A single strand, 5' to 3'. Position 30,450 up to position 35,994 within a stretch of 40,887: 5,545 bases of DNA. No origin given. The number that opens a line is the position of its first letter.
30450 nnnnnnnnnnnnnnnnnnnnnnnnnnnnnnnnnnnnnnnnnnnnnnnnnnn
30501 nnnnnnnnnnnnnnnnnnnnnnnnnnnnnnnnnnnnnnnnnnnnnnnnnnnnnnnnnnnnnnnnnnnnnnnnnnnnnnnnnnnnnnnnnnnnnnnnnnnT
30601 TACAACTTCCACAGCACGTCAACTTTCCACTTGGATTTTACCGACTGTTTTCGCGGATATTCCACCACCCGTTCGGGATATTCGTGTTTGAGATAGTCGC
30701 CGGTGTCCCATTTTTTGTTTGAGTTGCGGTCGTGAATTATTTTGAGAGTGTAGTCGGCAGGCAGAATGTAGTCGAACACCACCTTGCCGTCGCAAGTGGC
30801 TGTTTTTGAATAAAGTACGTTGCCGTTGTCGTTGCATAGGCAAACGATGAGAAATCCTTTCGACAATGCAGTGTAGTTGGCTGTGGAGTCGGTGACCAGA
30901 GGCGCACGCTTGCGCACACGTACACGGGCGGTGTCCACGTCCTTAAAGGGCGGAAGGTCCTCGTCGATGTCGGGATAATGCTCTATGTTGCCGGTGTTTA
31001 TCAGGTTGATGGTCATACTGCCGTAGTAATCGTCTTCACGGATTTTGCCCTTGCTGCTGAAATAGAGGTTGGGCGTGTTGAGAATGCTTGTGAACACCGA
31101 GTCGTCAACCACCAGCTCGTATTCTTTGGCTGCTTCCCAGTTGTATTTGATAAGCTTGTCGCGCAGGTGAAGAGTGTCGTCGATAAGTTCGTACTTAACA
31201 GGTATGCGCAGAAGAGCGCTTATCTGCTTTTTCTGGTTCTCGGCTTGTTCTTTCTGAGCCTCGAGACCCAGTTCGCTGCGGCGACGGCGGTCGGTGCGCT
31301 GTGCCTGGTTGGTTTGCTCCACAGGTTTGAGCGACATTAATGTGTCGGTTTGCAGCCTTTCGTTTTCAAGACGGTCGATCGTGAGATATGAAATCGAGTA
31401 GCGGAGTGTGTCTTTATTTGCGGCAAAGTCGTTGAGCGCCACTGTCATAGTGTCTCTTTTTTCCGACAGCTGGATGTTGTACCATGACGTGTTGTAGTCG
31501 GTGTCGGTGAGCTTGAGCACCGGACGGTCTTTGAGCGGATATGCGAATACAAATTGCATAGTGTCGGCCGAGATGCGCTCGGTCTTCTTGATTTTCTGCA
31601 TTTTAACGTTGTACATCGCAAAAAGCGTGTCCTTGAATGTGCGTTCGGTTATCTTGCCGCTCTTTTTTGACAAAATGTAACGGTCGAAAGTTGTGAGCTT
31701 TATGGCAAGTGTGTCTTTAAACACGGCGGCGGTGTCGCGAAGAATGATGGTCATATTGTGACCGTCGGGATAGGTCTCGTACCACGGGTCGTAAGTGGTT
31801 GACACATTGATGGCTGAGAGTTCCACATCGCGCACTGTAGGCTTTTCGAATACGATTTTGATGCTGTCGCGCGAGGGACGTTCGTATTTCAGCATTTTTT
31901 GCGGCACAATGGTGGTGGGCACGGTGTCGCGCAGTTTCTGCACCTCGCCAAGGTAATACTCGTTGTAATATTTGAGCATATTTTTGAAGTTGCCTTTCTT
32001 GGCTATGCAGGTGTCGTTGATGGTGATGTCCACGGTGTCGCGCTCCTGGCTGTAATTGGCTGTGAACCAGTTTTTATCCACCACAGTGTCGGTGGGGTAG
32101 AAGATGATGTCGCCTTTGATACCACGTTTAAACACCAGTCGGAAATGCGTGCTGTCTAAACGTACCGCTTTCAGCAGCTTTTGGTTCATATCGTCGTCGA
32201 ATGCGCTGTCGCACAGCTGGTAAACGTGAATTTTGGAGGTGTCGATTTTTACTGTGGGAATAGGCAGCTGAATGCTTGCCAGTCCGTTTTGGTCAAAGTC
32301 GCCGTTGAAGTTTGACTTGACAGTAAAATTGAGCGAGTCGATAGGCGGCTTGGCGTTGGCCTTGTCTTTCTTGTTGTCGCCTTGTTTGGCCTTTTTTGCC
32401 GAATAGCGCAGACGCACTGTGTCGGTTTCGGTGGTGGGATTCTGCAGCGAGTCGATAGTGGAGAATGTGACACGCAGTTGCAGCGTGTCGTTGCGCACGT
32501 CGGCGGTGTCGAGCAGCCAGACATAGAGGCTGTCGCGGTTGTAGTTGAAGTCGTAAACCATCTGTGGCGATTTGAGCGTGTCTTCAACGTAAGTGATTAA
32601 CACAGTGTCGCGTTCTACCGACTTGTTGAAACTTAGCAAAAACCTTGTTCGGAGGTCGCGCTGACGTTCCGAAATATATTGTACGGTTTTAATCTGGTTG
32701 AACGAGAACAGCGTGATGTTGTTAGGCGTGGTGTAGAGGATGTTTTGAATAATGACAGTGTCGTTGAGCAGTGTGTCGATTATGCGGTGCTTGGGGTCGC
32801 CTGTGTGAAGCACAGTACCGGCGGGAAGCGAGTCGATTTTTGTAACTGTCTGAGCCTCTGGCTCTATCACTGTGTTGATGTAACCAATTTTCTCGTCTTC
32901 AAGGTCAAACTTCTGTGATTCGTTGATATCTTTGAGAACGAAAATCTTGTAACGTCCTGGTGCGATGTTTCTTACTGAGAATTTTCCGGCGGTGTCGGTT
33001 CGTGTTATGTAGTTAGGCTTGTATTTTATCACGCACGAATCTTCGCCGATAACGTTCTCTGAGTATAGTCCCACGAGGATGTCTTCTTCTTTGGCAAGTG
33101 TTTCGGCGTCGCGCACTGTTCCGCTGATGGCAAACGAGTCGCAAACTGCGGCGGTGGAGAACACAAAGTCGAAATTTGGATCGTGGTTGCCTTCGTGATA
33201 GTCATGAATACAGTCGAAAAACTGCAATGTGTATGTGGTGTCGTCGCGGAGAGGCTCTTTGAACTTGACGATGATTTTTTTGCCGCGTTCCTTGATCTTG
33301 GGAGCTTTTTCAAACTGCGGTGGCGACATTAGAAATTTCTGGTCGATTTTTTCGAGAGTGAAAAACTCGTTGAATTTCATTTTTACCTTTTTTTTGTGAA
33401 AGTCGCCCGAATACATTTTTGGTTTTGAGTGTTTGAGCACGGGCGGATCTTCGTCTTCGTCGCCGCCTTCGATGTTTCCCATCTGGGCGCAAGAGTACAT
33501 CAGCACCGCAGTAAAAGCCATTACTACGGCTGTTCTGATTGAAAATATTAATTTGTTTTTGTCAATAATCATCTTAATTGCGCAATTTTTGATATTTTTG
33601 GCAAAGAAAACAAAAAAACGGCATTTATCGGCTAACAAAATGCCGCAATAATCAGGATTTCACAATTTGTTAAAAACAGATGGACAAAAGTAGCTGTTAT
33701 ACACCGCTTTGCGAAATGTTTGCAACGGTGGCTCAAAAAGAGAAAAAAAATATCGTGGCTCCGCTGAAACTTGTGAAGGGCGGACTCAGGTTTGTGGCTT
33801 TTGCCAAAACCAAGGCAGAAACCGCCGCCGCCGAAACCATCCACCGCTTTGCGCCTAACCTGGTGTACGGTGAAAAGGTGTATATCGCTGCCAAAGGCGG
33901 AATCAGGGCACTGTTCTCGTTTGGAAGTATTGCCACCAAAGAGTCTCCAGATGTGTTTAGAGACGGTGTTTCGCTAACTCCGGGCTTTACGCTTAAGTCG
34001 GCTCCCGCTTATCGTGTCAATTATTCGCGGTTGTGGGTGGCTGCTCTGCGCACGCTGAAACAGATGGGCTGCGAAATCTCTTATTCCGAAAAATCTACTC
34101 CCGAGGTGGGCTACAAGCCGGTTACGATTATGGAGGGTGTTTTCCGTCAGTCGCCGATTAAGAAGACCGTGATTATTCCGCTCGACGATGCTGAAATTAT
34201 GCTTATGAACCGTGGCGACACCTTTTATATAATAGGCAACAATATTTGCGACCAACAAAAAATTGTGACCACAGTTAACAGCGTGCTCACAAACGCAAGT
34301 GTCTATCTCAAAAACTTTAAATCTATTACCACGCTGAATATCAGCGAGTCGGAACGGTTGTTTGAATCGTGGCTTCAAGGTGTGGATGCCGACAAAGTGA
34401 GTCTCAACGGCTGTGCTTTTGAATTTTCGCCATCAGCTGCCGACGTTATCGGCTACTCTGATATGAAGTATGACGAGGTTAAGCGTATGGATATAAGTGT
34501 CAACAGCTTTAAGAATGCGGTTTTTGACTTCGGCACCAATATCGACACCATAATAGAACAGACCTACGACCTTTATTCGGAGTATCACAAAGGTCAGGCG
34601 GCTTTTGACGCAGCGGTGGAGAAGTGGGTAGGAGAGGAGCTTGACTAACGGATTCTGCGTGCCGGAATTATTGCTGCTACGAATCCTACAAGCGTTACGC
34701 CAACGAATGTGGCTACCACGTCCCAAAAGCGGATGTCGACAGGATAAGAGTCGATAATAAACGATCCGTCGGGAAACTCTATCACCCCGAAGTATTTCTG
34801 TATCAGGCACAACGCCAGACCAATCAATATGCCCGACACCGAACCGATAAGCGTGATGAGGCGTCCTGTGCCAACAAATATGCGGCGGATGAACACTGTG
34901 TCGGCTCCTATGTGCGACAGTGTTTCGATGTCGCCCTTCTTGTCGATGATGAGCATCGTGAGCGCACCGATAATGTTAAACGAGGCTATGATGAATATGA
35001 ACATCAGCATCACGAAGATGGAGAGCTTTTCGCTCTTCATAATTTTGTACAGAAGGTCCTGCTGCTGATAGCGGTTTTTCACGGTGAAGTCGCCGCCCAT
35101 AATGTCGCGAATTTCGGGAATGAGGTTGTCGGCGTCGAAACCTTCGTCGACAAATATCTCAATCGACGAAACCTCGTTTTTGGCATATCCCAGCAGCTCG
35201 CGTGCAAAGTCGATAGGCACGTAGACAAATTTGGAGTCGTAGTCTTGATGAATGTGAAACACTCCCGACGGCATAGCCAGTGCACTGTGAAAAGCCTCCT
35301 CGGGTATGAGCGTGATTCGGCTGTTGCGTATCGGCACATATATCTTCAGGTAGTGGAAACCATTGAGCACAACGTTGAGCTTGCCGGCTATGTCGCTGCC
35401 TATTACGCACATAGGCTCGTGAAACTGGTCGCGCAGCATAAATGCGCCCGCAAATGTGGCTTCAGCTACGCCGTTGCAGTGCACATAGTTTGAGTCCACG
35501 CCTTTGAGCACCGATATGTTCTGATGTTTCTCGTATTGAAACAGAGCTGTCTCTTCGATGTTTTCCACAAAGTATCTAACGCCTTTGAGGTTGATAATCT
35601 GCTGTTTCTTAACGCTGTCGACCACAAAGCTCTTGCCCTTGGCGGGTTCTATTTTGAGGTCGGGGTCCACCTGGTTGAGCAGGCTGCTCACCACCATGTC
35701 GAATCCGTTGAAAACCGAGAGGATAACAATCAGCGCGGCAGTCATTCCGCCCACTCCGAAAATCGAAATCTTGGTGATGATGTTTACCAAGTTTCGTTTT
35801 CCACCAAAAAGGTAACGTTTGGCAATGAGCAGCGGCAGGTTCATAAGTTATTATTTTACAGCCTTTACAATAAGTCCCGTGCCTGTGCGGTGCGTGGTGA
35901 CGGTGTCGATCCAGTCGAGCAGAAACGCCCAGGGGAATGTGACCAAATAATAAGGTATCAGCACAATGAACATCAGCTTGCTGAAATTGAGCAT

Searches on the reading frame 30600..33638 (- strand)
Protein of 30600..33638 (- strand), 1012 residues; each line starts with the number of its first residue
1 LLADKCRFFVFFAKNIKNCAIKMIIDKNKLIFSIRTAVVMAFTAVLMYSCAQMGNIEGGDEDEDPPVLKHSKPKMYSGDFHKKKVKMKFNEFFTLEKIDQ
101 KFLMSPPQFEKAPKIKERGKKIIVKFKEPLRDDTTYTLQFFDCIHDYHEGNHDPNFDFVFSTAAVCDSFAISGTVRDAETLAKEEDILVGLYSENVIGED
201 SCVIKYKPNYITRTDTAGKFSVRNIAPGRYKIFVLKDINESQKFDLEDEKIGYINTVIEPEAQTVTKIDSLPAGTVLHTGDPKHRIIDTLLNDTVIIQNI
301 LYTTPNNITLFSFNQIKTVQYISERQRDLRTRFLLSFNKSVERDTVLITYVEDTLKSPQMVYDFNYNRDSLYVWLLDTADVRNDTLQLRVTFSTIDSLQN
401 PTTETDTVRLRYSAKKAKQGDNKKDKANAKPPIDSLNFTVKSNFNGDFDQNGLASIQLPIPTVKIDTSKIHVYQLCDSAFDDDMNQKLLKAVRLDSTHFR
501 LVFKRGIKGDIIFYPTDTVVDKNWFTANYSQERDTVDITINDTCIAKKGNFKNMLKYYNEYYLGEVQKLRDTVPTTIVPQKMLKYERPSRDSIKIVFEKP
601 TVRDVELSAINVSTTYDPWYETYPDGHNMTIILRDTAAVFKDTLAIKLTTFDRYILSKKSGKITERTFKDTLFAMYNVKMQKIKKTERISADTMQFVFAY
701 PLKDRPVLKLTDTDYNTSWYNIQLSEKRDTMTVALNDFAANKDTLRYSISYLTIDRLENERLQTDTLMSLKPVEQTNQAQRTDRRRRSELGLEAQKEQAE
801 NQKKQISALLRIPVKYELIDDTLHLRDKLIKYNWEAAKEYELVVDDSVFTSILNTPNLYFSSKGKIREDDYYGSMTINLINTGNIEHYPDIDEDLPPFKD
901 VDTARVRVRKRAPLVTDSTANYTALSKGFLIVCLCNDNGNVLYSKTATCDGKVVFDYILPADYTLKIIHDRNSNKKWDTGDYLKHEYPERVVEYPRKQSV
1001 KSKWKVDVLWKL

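Call 21: search_protein_families(library=pfam, proteins=[window:30600-33638:-], max_evalue=0.00001)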
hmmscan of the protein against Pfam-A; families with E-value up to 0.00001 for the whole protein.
window:30600-33638:- (1012 aa): 2 families
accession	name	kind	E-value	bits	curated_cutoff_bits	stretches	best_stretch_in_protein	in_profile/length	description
PF13205.12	Big_5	-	1e-10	42.7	23.6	1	62-162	1-105/105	Bacterial Ig-like domain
PF09912.14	DUF2141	-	5.1e-08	33.3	24.4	0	210-252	36-83/112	Uncharacterized protein conserved in bacteria (DUF2141)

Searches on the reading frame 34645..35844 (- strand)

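Call 21: search_protein_families(library=pfam, proteins=[window:34645-35844:-], max_evalue=0.00001)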
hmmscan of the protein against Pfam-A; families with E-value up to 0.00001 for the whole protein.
window:34645-35844:- (399 aa): 1 family
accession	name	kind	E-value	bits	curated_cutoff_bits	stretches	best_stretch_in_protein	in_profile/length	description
PF02687.27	FtsX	-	5.7e-11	43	25.5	1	278-399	2-116/120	FtsX-like permease C-terminal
